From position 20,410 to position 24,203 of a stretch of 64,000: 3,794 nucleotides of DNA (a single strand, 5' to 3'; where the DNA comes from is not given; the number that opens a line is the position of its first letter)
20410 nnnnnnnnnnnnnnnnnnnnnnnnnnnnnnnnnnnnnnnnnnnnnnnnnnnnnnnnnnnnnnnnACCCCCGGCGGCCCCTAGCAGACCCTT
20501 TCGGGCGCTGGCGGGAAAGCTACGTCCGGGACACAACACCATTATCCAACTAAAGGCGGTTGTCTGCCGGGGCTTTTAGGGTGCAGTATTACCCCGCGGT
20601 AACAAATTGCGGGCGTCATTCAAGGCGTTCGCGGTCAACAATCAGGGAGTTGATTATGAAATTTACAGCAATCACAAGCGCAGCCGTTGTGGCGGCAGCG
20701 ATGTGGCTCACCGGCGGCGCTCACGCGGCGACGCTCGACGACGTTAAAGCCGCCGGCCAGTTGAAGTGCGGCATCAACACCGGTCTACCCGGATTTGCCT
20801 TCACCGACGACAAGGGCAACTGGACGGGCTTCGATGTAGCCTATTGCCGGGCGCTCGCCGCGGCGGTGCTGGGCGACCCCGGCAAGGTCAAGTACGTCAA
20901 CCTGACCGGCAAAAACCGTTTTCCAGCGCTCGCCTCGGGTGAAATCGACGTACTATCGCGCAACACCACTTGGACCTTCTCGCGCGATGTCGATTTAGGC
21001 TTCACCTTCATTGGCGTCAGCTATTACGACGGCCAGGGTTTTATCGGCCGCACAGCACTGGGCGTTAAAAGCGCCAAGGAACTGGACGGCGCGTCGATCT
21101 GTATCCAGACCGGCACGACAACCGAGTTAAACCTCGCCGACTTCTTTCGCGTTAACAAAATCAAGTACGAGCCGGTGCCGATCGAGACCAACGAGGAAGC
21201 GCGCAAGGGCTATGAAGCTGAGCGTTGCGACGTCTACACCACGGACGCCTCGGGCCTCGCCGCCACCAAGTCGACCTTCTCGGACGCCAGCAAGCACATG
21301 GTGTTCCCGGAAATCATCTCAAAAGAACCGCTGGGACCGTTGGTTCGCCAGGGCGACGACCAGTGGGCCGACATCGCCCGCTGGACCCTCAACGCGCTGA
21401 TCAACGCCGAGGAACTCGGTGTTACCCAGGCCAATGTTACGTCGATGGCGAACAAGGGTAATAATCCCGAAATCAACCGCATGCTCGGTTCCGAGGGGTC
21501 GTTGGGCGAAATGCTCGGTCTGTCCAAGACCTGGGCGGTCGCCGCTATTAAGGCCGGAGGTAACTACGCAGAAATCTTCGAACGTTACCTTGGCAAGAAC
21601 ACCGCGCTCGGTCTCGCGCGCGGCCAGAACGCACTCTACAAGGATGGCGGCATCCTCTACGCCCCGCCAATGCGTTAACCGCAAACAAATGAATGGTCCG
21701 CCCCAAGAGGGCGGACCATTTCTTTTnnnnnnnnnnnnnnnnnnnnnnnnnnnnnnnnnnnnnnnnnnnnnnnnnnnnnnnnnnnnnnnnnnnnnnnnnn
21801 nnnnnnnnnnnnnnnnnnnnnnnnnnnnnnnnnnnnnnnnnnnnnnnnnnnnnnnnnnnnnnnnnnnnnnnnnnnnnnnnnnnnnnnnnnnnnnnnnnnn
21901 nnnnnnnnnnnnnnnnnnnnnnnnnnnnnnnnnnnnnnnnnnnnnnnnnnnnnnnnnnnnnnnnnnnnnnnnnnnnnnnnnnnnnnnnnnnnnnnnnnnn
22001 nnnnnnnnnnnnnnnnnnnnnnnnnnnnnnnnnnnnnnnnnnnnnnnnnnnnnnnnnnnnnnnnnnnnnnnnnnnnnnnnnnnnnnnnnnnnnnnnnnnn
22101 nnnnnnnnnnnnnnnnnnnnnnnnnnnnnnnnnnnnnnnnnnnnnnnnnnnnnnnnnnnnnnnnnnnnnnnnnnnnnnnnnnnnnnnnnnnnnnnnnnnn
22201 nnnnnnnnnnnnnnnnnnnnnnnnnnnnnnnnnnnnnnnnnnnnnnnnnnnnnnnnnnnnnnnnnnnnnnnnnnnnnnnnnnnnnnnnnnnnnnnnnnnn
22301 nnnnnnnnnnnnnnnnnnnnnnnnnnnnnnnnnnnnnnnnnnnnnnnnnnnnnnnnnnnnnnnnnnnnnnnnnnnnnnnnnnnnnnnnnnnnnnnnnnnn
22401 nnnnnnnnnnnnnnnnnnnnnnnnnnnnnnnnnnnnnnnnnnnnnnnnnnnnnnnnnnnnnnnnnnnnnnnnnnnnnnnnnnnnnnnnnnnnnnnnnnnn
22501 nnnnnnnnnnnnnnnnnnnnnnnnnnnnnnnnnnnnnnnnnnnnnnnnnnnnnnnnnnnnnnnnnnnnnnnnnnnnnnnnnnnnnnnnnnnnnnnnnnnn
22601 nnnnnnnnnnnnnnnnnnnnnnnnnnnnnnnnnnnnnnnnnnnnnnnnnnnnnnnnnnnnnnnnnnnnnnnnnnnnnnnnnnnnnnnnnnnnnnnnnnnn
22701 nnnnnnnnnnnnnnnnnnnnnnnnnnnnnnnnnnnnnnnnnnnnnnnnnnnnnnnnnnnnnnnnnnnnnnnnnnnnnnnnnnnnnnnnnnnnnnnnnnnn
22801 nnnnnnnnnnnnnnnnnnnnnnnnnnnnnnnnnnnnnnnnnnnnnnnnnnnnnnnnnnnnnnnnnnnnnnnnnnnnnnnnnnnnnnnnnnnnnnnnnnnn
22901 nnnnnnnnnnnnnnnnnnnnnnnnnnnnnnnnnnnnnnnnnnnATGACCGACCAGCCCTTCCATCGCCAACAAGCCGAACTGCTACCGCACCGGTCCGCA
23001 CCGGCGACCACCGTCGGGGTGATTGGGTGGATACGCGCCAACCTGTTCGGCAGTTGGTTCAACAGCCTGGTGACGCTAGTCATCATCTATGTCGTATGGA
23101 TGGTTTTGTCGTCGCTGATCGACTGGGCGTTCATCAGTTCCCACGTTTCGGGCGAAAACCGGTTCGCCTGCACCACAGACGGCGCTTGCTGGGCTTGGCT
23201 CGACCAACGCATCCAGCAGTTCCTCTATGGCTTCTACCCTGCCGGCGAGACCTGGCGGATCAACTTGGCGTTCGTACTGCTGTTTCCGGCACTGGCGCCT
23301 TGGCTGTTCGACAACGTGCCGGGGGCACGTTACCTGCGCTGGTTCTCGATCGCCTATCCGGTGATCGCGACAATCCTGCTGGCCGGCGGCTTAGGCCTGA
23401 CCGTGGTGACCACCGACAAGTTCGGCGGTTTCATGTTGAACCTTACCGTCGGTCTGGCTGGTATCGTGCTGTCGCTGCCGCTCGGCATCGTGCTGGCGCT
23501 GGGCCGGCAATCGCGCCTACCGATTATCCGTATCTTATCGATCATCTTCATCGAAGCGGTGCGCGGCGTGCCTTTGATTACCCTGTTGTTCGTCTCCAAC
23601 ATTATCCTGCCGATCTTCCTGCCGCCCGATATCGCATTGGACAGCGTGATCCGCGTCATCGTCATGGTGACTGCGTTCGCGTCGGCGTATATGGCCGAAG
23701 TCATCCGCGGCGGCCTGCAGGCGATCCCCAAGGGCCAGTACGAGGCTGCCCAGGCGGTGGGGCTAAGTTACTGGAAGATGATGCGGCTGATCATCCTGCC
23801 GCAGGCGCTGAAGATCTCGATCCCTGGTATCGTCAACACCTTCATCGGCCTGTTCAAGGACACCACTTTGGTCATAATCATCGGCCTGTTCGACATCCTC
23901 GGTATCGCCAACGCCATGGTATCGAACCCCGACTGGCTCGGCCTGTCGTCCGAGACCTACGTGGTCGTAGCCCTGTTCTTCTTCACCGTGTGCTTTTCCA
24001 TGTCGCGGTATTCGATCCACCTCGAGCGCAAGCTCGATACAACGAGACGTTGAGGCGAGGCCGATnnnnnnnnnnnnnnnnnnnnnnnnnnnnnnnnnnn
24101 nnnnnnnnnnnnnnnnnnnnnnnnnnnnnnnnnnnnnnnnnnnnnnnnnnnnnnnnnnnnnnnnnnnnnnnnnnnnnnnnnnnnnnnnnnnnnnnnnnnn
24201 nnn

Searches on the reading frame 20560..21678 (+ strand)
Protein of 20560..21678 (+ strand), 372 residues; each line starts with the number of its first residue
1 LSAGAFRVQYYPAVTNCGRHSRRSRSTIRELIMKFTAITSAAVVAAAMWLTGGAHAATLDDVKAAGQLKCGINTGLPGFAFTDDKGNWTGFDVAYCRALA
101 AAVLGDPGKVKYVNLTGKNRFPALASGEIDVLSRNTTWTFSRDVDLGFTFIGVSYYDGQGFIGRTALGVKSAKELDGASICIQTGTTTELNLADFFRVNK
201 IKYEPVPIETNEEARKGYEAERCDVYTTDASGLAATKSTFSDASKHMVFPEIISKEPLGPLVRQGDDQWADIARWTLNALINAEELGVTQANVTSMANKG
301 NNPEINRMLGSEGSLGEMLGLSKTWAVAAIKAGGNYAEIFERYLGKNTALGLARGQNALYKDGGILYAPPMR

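Call 29: search_protein_families(library=pfam, max_evalue=1e-8, proteins=[window:20560-21678:+])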
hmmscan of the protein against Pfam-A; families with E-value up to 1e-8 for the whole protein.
window:20560-21678:+ (372 aa): 1 family
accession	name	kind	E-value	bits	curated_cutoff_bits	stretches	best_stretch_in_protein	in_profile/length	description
PF00497.25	SBP_bac_3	-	3.8e-16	59.5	26.4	1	68-286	1-122/132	Bacterial extracellular solute-binding proteins, family 3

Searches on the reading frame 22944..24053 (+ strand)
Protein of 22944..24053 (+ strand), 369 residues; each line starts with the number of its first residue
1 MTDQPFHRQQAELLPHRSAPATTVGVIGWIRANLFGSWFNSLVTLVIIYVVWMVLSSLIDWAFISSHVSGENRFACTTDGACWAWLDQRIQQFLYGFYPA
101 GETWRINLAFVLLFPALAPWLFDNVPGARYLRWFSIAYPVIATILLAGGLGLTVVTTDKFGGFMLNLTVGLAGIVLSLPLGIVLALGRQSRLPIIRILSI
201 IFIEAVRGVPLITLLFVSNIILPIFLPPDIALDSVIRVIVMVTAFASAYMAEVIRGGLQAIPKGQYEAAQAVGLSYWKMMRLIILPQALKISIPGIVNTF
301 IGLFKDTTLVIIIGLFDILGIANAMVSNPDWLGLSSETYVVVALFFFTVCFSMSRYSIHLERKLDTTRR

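Call 29: search_protein_families(library=pfam, max_evalue=1e-8, proteins=[window:22944-24053:+])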
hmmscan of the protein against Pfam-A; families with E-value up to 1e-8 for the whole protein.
window:22944-24053:+ (369 aa): 1 family
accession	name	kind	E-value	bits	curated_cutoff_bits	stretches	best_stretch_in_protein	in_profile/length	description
PF00528.27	BPD_transp_1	-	1.1e-20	74.6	26.4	1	178-364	2-182/184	Binding-protein-dependent transport system inner membrane component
